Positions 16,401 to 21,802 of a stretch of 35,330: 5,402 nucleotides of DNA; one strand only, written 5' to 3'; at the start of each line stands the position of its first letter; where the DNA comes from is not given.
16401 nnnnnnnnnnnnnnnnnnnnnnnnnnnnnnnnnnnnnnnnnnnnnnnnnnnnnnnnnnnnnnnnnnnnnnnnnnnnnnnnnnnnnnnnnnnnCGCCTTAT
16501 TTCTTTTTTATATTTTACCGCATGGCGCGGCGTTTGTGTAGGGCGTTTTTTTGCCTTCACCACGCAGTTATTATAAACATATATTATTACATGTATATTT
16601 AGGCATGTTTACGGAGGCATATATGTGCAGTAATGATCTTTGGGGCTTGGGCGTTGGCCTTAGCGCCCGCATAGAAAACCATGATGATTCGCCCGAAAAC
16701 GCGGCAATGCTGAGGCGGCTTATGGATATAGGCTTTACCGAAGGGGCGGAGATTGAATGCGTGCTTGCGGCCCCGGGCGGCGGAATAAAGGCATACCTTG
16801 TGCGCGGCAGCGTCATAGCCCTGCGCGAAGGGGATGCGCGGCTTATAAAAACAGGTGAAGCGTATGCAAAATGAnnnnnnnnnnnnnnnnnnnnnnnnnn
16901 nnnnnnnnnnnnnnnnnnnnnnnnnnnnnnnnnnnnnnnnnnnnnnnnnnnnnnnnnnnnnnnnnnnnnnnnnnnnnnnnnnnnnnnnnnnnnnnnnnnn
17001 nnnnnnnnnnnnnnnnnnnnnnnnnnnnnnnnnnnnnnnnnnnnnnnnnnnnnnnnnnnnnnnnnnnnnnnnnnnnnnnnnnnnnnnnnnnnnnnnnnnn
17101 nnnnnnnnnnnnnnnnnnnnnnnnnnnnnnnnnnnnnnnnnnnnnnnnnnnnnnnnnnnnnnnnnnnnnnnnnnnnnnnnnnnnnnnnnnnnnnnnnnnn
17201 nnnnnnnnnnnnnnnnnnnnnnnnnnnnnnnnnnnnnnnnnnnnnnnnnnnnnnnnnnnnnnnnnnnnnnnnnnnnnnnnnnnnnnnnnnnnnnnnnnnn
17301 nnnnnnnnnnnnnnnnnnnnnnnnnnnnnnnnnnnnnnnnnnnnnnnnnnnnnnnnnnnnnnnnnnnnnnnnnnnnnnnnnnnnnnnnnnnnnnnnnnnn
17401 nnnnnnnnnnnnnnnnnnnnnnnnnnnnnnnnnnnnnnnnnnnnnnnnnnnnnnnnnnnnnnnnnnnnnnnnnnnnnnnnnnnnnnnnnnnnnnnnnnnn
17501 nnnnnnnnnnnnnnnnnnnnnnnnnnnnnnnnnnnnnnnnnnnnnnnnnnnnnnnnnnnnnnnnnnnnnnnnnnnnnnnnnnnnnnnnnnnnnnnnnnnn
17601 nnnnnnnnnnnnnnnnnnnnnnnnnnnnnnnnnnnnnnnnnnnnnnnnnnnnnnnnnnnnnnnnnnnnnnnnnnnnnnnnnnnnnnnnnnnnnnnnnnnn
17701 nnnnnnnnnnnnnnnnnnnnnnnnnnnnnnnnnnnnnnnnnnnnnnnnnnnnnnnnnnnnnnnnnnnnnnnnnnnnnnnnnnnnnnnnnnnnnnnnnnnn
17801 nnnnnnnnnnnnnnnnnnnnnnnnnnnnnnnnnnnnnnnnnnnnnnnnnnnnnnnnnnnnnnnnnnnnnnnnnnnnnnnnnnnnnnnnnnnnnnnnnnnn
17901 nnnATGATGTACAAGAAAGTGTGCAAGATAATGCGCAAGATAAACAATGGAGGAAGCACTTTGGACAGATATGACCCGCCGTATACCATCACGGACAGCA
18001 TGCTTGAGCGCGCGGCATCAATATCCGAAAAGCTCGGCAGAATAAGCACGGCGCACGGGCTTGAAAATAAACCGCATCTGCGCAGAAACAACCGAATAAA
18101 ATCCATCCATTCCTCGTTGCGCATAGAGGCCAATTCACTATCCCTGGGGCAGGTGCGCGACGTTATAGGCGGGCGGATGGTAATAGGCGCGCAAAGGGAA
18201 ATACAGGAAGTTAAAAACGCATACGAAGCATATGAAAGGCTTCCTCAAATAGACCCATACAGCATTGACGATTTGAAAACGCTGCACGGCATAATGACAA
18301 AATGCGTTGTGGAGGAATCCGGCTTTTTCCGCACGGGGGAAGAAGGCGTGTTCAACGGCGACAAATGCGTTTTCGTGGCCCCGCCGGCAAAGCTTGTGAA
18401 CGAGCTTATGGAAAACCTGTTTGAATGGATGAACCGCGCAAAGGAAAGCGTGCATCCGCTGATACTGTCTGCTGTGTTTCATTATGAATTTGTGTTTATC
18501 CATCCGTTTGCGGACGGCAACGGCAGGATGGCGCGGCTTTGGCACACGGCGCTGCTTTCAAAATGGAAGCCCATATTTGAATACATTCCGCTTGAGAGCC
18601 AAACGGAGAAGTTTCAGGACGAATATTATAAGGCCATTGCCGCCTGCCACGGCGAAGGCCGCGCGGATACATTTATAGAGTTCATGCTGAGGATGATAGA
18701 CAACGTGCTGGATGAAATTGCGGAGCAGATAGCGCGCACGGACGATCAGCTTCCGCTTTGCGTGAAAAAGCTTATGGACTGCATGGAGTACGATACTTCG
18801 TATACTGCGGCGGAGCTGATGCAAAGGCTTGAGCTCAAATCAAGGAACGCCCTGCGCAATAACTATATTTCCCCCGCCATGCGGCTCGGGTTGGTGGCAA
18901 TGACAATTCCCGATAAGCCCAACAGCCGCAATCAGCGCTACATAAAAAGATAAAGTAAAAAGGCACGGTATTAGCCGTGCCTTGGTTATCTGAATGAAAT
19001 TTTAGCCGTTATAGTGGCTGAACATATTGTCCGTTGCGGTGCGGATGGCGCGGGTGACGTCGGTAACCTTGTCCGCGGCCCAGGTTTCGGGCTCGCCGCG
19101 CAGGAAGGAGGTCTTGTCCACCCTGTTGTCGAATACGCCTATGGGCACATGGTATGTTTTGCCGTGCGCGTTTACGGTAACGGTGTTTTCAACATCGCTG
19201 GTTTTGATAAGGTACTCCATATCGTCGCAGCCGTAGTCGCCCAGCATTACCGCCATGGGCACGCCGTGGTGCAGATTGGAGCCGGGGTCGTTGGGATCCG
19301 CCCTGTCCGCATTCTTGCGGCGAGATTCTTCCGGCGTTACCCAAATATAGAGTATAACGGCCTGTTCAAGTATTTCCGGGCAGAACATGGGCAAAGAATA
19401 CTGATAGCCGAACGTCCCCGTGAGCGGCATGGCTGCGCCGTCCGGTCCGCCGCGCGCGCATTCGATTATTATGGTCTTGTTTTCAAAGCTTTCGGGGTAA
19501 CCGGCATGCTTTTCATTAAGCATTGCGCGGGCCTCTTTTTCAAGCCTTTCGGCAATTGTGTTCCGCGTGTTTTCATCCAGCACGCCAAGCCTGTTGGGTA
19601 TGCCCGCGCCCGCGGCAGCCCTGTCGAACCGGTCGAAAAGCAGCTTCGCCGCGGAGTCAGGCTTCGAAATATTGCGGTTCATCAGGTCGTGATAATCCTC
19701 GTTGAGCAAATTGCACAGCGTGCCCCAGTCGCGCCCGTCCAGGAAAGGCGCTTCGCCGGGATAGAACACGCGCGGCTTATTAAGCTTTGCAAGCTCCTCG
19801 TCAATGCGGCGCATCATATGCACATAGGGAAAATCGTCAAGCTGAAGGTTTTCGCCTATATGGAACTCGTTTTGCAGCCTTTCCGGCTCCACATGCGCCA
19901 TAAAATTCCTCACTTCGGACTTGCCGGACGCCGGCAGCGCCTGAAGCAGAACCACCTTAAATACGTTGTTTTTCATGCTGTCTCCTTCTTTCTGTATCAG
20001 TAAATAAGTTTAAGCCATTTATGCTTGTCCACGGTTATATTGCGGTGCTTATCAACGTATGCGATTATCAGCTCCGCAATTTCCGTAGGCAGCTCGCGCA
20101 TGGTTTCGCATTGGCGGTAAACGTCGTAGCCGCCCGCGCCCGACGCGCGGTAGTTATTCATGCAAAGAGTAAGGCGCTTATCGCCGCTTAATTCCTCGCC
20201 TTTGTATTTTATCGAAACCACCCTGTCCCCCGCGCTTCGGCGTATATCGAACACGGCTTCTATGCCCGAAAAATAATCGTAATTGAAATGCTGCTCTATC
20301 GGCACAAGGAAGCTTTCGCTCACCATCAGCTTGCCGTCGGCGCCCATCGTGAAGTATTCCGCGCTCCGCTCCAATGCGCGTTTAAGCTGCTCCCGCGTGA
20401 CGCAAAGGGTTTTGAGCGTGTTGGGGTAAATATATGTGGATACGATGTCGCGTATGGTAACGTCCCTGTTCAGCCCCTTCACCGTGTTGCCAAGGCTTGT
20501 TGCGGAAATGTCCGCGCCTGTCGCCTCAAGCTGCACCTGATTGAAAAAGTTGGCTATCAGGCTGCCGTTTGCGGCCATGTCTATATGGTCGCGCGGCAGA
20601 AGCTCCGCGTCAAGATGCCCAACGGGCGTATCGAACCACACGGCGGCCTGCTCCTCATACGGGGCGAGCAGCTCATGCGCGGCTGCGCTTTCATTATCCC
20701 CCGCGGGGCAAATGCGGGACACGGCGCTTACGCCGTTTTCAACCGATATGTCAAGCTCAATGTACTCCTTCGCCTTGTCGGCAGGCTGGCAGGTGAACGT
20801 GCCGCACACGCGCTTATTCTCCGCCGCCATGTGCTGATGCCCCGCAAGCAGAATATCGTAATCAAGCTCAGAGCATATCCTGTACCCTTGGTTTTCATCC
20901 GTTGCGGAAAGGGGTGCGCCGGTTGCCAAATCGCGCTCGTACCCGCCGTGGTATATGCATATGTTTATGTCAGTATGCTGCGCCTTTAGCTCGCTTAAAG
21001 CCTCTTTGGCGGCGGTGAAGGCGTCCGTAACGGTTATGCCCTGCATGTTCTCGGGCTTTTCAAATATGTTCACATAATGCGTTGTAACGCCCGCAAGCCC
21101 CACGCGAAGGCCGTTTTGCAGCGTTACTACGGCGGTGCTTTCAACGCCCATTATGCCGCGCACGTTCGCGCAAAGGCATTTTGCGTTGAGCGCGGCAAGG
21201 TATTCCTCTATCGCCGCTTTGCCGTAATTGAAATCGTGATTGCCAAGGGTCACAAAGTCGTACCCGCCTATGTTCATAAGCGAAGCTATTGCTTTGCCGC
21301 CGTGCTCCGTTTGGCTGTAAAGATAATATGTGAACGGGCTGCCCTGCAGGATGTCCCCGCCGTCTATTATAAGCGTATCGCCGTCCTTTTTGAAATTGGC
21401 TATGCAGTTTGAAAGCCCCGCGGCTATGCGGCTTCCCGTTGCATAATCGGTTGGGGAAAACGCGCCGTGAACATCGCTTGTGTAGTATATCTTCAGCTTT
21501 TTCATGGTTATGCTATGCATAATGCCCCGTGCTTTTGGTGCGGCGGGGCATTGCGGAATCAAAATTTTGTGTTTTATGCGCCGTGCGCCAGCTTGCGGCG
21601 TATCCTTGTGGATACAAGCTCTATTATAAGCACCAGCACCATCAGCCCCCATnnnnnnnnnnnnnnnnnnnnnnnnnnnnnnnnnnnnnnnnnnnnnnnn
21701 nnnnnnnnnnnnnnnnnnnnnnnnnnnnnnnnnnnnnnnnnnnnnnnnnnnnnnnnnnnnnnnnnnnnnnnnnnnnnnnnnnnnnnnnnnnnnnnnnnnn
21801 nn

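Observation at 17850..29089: feoB is split by an 11,227-bp island bounded by a large serine recombinase; precise excision would rebuild an intact ~608-aa FeoB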

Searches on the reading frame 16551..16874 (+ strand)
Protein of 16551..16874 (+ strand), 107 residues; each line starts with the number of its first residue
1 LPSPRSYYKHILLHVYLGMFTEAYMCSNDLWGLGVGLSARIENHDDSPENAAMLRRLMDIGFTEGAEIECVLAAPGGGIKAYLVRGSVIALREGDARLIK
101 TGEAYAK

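Call 7: search_protein_families(library=pfam, proteins=[window:16551-16874:+])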
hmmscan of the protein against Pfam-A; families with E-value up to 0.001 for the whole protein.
window:16551-16874:+ (107 aa): 1 family
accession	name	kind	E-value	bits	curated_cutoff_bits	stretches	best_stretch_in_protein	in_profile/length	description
PF04023.20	FeoA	-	2.4e-12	47.2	23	1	34-99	7-70/74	FeoA domain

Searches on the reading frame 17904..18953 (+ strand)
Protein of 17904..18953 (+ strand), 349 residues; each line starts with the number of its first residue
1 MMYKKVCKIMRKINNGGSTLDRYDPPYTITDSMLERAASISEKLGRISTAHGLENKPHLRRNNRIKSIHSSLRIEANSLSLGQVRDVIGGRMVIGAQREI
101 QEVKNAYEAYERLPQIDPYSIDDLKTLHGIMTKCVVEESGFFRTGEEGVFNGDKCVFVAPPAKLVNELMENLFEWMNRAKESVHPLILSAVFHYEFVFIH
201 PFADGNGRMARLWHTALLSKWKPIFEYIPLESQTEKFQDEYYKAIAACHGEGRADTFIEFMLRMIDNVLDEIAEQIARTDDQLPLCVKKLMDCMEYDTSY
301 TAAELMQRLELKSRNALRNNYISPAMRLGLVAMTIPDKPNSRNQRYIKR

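Call 6: search_protein_families(library=pfam, proteins=[window:17904-18953:+])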
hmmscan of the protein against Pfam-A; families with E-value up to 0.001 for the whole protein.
window:17904-18953:+ (349 aa): 2 families
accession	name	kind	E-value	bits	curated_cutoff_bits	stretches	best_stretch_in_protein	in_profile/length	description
PF02661.23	Fic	-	9.5e-21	74.9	24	1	119-218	2-93/93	Fic/DOC family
PF21247.3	Fic-like_C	-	5.8e-20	71.4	27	1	287-346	3-61/64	Filamentation induced by cAMP protein Fic-like, C-terminal domain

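Call 40: search_protein_families(library=ncbifam, proteins=[window:17904-18953:+], max_evalue=0.00001)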
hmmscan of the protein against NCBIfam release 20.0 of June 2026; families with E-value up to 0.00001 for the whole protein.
window:17904-18953:+ (349 aa): 2 families
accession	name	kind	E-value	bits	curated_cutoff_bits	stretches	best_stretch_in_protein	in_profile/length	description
NF046030.1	ProtAdlyltaseSoFic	equivalog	6.2e-13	48.4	550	1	160-277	152-271/361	protein adenylyltransferase Fic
TIGR02613.1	mob_myst_B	hypoth_equivalog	8.7e-09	35.5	124.4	1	117-222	47-145/186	mobile mystery protein B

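Call 42: search_protein_families(library=phrogs, proteins=[window:17904-18953:+], max_evalue=0.001)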
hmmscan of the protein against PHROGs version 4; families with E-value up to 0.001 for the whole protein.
window:17904-18953:+ (349 aa): 5 families
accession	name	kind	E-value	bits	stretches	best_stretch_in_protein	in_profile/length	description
phrog_5978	-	unknown function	6.2e-37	128.5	1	33-291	21-293/364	-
phrog_11900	-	unknown function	2.6e-16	60.9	1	61-264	11-216/230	-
phrog_13548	-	unknown function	6.1e-16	59.4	1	65-278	67-282/379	-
phrog_23170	-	unknown function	1.4e-07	32.3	1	125-255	48-179/191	-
phrog_10690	-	unknown function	0.00087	19.4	0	189-253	269-333/346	-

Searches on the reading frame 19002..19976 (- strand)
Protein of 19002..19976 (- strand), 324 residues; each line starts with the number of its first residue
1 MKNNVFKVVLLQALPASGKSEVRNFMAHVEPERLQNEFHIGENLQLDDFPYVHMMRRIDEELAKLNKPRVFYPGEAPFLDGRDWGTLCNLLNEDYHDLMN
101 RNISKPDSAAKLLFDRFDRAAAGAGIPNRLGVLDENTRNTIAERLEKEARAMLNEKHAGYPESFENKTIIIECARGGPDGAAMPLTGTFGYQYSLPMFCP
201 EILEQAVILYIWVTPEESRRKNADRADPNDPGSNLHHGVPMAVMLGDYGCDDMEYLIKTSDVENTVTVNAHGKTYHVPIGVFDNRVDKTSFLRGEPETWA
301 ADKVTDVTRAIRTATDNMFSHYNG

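Call 6: search_protein_families(library=pfam, proteins=[window:19002-19976:-])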
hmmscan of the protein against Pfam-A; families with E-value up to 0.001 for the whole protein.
window:19002-19976:- (324 aa): 0 families

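Call 40: search_protein_families(library=ncbifam, proteins=[window:19002-19976:-], max_evalue=0.00001)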
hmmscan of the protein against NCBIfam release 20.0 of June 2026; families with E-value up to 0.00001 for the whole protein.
window:19002-19976:- (324 aa): 0 families

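Call 42: search_protein_families(library=phrogs, proteins=[window:19002-19976:-], max_evalue=0.001)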
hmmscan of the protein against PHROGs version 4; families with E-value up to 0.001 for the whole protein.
window:19002-19976:- (324 aa): 0 families

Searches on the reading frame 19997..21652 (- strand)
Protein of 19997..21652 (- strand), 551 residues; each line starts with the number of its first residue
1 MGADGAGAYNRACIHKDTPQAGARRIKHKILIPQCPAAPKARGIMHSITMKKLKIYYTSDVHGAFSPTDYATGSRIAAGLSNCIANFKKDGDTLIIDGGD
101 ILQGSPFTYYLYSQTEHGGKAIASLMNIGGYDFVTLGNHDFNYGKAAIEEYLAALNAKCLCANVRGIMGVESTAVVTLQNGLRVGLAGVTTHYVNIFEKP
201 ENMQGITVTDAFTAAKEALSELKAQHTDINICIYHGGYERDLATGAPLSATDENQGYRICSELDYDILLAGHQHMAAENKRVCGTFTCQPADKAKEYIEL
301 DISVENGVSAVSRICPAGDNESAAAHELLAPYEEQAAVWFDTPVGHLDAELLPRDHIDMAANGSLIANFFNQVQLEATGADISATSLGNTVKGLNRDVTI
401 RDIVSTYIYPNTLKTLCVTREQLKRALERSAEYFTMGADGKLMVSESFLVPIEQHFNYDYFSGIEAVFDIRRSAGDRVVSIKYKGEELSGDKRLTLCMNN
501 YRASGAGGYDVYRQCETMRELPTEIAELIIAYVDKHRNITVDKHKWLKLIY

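Call 6: search_protein_families(library=pfam, proteins=[window:19997-21652:-])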
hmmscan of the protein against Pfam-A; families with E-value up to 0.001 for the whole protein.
window:19997-21652:- (551 aa): 2 families
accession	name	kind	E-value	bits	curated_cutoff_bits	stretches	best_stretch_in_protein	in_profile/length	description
PF02872.23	5_nucleotid_C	-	7.1e-24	85.1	23.6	1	361-512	19-156/158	5'-nucleotidase, C-terminal domain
PF00149.33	Metallophos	-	5e-10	40.6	21.5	1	53-275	1-190/191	Calcineurin-like phosphoesterase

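Call 40: search_protein_families(library=ncbifam, proteins=[window:19997-21652:-], max_evalue=0.00001)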
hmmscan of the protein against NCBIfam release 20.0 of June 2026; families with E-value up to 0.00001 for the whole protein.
window:19997-21652:- (551 aa): 13 families
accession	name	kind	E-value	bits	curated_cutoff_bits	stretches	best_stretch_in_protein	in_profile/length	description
NF006934.0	PRK09419.1-1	subfamily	9.5e-45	152.7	1646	1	52-508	52-528/1174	multifunctional 2',3'-cyclic-nucleotide 2'-phosphodiesterase/3'-nucleotidase/5'-nucleotidase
NF006938.0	PRK09420.1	equivalog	2.1e-35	122.3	486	2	50-280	22-266/648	bifunctional 2',3'-cyclic-nucleotide 2'-phosphodiesterase/3'-nucleotidase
TIGR01390.1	CycNucDiestase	equivalog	2.1e-27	95.9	883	2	53-281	3-245/626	2',3'-cyclic-nucleotide 2'-phosphodiesterase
NF008871.0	PRK11907.1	equivalog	4.1e-26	91.3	1266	2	53-275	116-353/814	bifunctional 2',3'-cyclic-nucleotide 2'-phosphodiesterase/3'-nucleotidase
NF006937.0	PRK09419.1-4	equivalog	5.2e-26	90.4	2554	1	48-276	19-265/1411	multifunctional 2',3'-cyclic-nucleotide 2'-phosphodiesterase/3'-nucleotidase/5'-nucleotidase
NF007109.1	PRK09558.1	equivalog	2.3e-23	82.7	600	2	47-274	30-256/550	bifunctional UDP-sugar hydrolase/5'-nucleotidase UshA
NF006935.0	PRK09419.1-2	equivalog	6.8e-22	77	2801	2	52-275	46-287/1445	multifunctional 2',3'-cyclic-nucleotide 2'-phosphodiesterase/3'-nucleotidase/5'-nucleotidase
NF040549.1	Nt5e_LPXTG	exception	3.4e-21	75.2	1050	1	47-225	93-267/731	cell surface ecto-5'-nucleotidase Nt5e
NF006933.0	PRK09418.1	equivalog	4.8e-18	64.7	1419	2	36-155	24-155/780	bifunctional 2',3'-cyclic-nucleotide 2'-phosphodiesterase/3'-nucleotidase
NF006936.0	PRK09419.1-3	equivalog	5.5e-18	64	2542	2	39-164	45-178/1212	multifunctional 2',3'-cyclic-nucleotide 2'-phosphodiesterase/3'-nucleotidase/5'-nucleotidase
TIGR04486.1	thiosulf_SoxB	equivalog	1.8e-15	56.2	550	1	84-548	127-552/556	thiosulfohydrolase SoxB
TIGR01530.1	nadN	equivalog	3.8e-13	48.9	436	1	88-243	46-199/550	NAD nucleotidase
NF041198.1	UshA_like_PCGU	equivalog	7.1e-10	38.1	275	1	44-233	15-209/519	UshA-like (seleno)protein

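Call 42: search_protein_families(library=phrogs, proteins=[window:19997-21652:-], max_evalue=0.001)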
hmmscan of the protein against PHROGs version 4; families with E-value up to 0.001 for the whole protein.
window:19997-21652:- (551 aa): 2 families
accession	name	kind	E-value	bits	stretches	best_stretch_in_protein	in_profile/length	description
phrog_19584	-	unknown function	3.2e-57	195.4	1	50-540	3-503/514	-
phrog_1649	-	other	0.00065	19.4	0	48-141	31-105/308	metallo-phosphoesterase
